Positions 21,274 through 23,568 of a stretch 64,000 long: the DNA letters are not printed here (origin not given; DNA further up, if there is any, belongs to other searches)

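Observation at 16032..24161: Seven translationally coupled genes form an envelope-modification operon of unknown product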

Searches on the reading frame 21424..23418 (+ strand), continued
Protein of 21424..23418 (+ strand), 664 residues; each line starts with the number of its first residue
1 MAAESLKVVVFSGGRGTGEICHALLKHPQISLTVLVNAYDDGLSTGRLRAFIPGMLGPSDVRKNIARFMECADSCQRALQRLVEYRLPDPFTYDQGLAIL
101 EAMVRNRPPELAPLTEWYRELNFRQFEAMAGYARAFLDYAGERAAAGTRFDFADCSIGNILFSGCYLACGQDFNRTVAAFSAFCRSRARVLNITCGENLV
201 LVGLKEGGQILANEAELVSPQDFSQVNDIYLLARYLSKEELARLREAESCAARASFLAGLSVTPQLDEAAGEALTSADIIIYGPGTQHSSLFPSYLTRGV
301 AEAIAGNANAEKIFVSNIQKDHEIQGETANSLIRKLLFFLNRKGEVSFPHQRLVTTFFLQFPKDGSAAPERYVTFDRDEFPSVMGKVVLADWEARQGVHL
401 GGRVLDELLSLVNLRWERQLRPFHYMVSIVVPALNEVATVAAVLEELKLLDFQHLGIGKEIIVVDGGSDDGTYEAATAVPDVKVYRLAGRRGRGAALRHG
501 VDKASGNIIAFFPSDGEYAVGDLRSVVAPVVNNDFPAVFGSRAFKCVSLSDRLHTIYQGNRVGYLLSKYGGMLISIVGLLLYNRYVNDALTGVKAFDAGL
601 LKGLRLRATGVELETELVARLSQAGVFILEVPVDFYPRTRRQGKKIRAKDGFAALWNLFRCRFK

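Call 58: predict_structure(alignment_id=A1)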
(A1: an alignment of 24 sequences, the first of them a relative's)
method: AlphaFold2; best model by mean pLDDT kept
length: 664 residues; sequences in the alignment: 24
mean_pLDDT: 87.2   pTM: 0.83
mean pLDDT of the five models: 87.2, 86.0, 85.8, 84.6, 81.8
residues with pLDDT >= 90: 365; 70-90: 234; 50-70: 53; < 50: 12
segments of 3 or more residues with pLDDT < 50: 545-549
pLDDT, mean of each block of 10 residues (from residue 1): 78 84 91 90 77 88 92 92 93 95 93 93 94 97 94 94 97 95 95 90 92 87 91 91 90 94 95 97 89 95 96 92 89 95 94 93 67 86 76 79 89 82 91 92 93 87 93 92 89 91 92 91 93 90 52 50 55 71 70 92 89 87 86 78 70 83 80
secondary structure, 60 per line:
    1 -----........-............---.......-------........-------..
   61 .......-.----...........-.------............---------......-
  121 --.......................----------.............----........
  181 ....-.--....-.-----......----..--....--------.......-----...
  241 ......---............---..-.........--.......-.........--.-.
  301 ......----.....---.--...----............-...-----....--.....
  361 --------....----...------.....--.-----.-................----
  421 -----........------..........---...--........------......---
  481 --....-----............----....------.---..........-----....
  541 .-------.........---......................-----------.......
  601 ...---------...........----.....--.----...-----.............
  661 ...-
elements in order: E6-13 H15-26 E30-36 H44-51 H59-67 H74-84 H93-104 H114-119 H123-145 H157-168 H173-184 E189-192 E200-205 H214-217 E226-232 H238-246 H250-260 H268-276 E279-285 H287-295 H300-306 E311-315 H329-340 H350-353 E356-360 E386-390 H401-416 E426-433 H440-449 E458-465 H472-477 E483-486 H492-503 E508-511 H522-531 E537-541 H549-557 H561-582 E594-597 H598-603 H613-623 E628-632 H648-663

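Call 60: find_encoding_contigs(protein=P0063, flank=10000, max_places=1)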
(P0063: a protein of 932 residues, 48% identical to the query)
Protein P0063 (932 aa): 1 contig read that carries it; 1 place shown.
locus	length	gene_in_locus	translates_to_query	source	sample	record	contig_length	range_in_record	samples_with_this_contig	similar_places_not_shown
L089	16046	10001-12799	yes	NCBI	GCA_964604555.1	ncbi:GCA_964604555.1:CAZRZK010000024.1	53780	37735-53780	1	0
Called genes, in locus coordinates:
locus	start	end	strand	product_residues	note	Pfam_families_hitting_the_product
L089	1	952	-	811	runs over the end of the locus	-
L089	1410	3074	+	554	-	PF16683:TGase_elicitor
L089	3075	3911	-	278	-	PF04116:FA_hydroxylase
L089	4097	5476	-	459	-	-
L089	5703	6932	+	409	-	-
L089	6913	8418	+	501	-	PF04055:Radical_SAM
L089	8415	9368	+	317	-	PF13489:Methyltransf_23, PF13847:Methyltransf_31 (faint), PF08241:Methyltransf_11, PF08242:Methyltransf_12 (weak), PF13649:Methyltransf_25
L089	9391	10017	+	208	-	PF00702:Hydrolase, PF13419:HAD_2, PF13242:Hydrolase_like (weak)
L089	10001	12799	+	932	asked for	PF00483:NTP_transferase (faint), PF01128:IspD (faint), PF12804:NTP_transf_3, PF01933:CofD, PF00535:Glycos_transf_2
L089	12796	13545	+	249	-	PF00535:Glycos_transf_2, PF10111:Glyco_tranf_2_2 (weak), PF13641:Glyco_tranf_2_3 (weak)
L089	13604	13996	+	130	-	-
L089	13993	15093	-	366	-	PF01650:Peptidase_C13 (faint)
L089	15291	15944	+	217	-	-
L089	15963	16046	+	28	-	?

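Call 61: find_encoding_contigs(protein=P0065, flank=10000, max_places=1)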
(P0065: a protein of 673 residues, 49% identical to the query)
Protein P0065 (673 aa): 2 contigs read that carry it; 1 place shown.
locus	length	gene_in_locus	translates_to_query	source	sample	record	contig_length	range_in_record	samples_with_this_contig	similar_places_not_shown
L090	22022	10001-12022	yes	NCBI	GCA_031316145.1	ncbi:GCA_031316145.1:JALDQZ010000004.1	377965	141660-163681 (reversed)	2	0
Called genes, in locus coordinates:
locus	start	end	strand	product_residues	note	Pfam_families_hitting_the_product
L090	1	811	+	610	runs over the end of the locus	-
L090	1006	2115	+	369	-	PF04055:Radical_SAM, PF13186:SPASM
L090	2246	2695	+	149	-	PF00908:dTDP_sugar_isom, PF05523:FdtA (weak)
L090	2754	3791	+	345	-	PF00535:Glycos_transf_2, PF10111:Glyco_tranf_2_2, PF13641:Glyco_tranf_2_3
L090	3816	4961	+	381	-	PF13439:Glyco_transf_4, PF00534:Glycos_transf_1, PF13692:Glyco_trans_1_4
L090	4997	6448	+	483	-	PF02310:B12-binding, PF04055:Radical_SAM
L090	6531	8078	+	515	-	PF13353:Fer4_12 (faint), PF04055:Radical_SAM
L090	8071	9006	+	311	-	PF13489:Methyltransf_23, PF13649:Methyltransf_25, PF13847:Methyltransf_31, PF08241:Methyltransf_11, PF08242:Methyltransf_12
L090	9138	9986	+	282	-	PF00483:NTP_transferase (weak), PF01128:IspD (weak), PF12804:NTP_transf_3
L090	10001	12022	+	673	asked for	PF01933:CofD, PF00535:Glycos_transf_2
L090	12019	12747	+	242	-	PF00535:Glycos_transf_2, PF13641:Glyco_tranf_2_3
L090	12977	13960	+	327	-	PF04055:Radical_SAM, PF13186:SPASM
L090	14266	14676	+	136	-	-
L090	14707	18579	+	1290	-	PF00989:PAS, PF13426:PAS_9, PF00989:PAS, PF08447:PAS_3, PF08448:PAS_4, PF13426:PAS_9, PF08448:PAS_4, PF13426:PAS_9, +11 more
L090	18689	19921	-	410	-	PF02786:CPSase_L_D2 (faint)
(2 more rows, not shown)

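Call 63: fold_search(model_id=the predicted structure, library=pdb)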
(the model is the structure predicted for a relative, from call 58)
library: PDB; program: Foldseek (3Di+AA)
matches with E <= 10: 1233; with E <= 0.001: 242
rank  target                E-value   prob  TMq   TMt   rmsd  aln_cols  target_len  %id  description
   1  2ppv                  1.7e-16  1.00  0.41  0.79   4.3       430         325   18  CRYSTAL STRUCTURE OF a protein belonging to the UPF0052 (SE_0549) FROM STAPHYLOCOCCUS EPIDERMIDIS ATCC 12228 AT 2.00 A R (released 2007-05-15)
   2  2hzb_A                5.6e-16  1.00  0.41  0.85   4.1       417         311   19  X-Ray Crystal Structure of Protein BH3568 from Bacillus halodurans. Northeast Structural Genomics Consortium BhR60. (released 2006-08-22)
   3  2o2z_A                1.7e-15  1.00  0.41  0.84   3.8       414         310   19  Crystal structure of a protein member of the upf0052 family (bh3568) from bacillus halodurans at 2.60 A resolution (released 2006-12-19)
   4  2o2z_D                3.2e-15  1.00  0.41  0.84   3.9       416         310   19  Crystal structure of a protein member of the upf0052 family (bh3568) from bacillus halodurans at 2.60 A resolution (released 2006-12-19)
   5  2o2z_C                4.2e-15  1.00  0.41  0.84   4.3       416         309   19  Crystal structure of a protein member of the upf0052 family (bh3568) from bacillus halodurans at 2.60 A resolution (released 2006-12-19)
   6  2o2z_B                9.4e-15  1.00  0.41  0.85   3.8       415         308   20  Crystal structure of a protein member of the upf0052 family (bh3568) from bacillus halodurans at 2.60 A resolution (released 2006-12-19)
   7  2q7x_B                1.5e-14  1.00  0.39  0.80   4.7       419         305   14  Crystal structure of a putative phospho transferase (sp_1565) from streptococcus pneumoniae tigr4 at 2.00 A resolution (released 2007-06-19)
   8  2q7x_A                1.9e-14  1.00  0.38  0.75   4.8       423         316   16  Crystal structure of a putative phospho transferase (sp_1565) from streptococcus pneumoniae tigr4 at 2.00 A resolution (released 2007-06-19)
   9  9bhc_B                2.5e-10  1.00  0.28  0.58   4.5       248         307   18  Salmonella undecaprenyl-phosphate 4-deoxy-4-formamido-L-arabinose transferase (ArnC) (released 2025-02-12)
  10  5mlz                  2.7e-10  1.00  0.29  0.51   4.2       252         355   21  Dolichyl phosphate mannose synthase in complex with GDP and Mg2+ (released 2017-08-09)
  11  9b77_A                4.1e-10  1.00  0.28  0.56   3.7       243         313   18  Cryo-EM Structure of the Glycosyltransferase ArnC from Salmonella enterica in the Apo State Determined on Krios micros (released 2025-02-05)
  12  8vxh_A                5.4e-10  1.00  0.28  0.57   3.6       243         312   18  Cryo-EM Structure of the Glycosyltransferase ArnC from Salmonella enterica in the Apo State Determined on Talos Arctic (released 2025-02-05)
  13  9bhc_A                6.0e-10  1.00  0.28  0.56   4.6       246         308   18  Salmonella undecaprenyl-phosphate 4-deoxy-4-formamido-L-arabinose transferase (ArnC) (released 2025-02-12)
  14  9asc_A                9.3e-10  1.00  0.29  0.58   3.6       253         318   18  Cryo-EM Structure of the Glycosyltransferase ArnC from Salmonella enterica in the UDP-bound State Determined on Talos  (released 2025-02-05)
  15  9ep0                  1.4e-09  1.00  0.28  0.52   3.9       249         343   20  Dolichyl phosphate mannose synthase in complex with donor (GDP-Man) and traces of acceptor (Dol55P) and product (Dol55P- (released 2025-10-01)
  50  3c3d_A                9.8e-08  1.00  0.31  0.61   9.0       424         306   13  Crystal structure of 2-phospho-(S)-lactate transferase from Methanosarcina mazei in complex with Fo and phosphate. Nor (released 2008-02-19)
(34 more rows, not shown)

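Call 79: search_dna_similar(query=window:21424-23415:+, collection=plasmids, mode=protein, max_evalue=1e-20, max_rows=15)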
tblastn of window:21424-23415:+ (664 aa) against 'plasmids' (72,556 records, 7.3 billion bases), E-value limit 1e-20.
No match.

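Call 80: search_solved_structures(query=A4, max_evalue=1)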
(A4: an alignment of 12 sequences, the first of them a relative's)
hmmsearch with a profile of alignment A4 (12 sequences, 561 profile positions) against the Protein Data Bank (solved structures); distinct sequences matched with E-value up to 1: 0.

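Call 85: find_encoding_contigs(protein=P0113, flank=10000, max_places=1)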
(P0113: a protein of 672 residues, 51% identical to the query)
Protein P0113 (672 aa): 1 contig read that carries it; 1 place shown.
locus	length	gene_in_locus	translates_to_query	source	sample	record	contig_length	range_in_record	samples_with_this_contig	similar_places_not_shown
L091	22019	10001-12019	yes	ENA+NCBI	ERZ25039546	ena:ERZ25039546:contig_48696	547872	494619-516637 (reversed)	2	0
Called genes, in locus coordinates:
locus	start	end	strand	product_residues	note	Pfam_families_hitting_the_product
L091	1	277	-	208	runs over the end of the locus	-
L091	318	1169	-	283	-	PF00263:Secretin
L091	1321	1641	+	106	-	-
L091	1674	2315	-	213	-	PF16976:RcpC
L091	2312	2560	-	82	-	-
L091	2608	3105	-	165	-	PF01478:Peptidase_A24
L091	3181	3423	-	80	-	-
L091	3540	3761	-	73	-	-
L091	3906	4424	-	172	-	-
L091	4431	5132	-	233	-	-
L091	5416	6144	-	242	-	PF00196:GerE, PF08281:Sigma70_r4_2 (weak)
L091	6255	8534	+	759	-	PF09586:YfhO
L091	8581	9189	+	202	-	PF00702:Hydrolase, PF13419:HAD_2, PF13242:Hydrolase_like (weak)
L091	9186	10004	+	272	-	PF01128:IspD, PF12804:NTP_transf_3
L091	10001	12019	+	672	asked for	PF01933:CofD, PF10111:Glyco_tranf_2_2 (faint), PF00535:Glycos_transf_2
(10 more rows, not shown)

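Call 86: find_encoding_contigs(protein=P0106, flank=10000, max_places=1)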
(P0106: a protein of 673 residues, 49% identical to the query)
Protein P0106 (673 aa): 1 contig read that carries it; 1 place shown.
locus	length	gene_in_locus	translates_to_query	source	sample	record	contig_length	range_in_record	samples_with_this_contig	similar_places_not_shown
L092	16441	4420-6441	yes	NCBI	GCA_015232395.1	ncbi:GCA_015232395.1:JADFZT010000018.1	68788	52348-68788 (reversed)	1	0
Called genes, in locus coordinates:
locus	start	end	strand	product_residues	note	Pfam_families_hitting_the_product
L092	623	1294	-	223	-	PF01381:HTH_3, PF12844:HTH_19, PF13412:HTH_24 (faint), PF13560:HTH_31, PF24250:HVO_2718 (weak), PF00717:Peptidase_S24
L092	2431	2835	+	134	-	PF01844:HNH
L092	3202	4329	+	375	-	-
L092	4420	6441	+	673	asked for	PF01933:CofD, PF00535:Glycos_transf_2, PF13641:Glyco_tranf_2_3 (faint)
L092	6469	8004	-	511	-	PF04055:Radical_SAM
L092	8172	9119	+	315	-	PF13489:Methyltransf_23, PF13847:Methyltransf_31, PF08241:Methyltransf_11, PF08242:Methyltransf_12, PF13649:Methyltransf_25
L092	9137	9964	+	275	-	PF01128:IspD (weak), PF12804:NTP_transf_3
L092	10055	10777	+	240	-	PF00535:Glycos_transf_2, PF13641:Glyco_tranf_2_3 (weak)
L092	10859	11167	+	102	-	-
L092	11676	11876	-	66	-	-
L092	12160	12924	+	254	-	PF01026:TatD_DNase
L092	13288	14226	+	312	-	PF13793:Pribosyltran_N, PF00156:Pribosyltran, PF14572:Pribosyl_synth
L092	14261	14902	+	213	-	PF01386:Ribosomal_L25p, PF14693:Ribosomal_TL5_C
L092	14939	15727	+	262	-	PF01195:Pept_tRNA_hydro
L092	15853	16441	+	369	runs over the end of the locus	PF01926:MMR_HSR1, PF02421:FeoB_N, PF06071:YchF-GTPase_C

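Call 87: find_encoding_contigs(protein=P0045, flank=10000, max_places=1)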
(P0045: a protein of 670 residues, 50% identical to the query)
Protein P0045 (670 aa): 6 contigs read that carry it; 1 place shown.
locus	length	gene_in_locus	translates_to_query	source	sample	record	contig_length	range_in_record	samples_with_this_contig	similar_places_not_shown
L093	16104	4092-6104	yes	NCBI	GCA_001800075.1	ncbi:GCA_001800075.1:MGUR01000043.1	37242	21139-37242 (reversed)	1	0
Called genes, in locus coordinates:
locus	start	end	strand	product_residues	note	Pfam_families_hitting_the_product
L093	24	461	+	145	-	PF08241:Methyltransf_11, PF08242:Methyltransf_12, PF13489:Methyltransf_23, PF13847:Methyltransf_31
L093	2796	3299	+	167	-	PF00702:Hydrolase, PF13419:HAD_2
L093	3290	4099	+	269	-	PF00483:NTP_transferase (weak), PF01128:IspD (weak), PF12804:NTP_transf_3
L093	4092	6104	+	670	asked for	PF01933:CofD, PF00535:Glycos_transf_2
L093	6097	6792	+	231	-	-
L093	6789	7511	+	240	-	PF00535:Glycos_transf_2, PF13641:Glyco_tranf_2_3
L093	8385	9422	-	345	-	PF05201:GlutR_N, PF01488:Shikimate_DH, PF13241:NAD_binding_7 (faint)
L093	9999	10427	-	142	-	PF13241:NAD_binding_7, PF14824:Sirohm_synth_M, PF10414:CysG_dimeriser (weak)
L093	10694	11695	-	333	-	PF00072:Response_reg, PF13487:HD_5, PF01966:HD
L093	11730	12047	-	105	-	-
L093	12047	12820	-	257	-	PF13230:GATase_4, PF13522:GATase_6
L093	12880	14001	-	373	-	PF05222:AlaDh_PNT_N, PF01262:AlaDh_PNT_C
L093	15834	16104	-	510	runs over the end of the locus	PF14849:YidC_periplas, PF02096:60KD_IMP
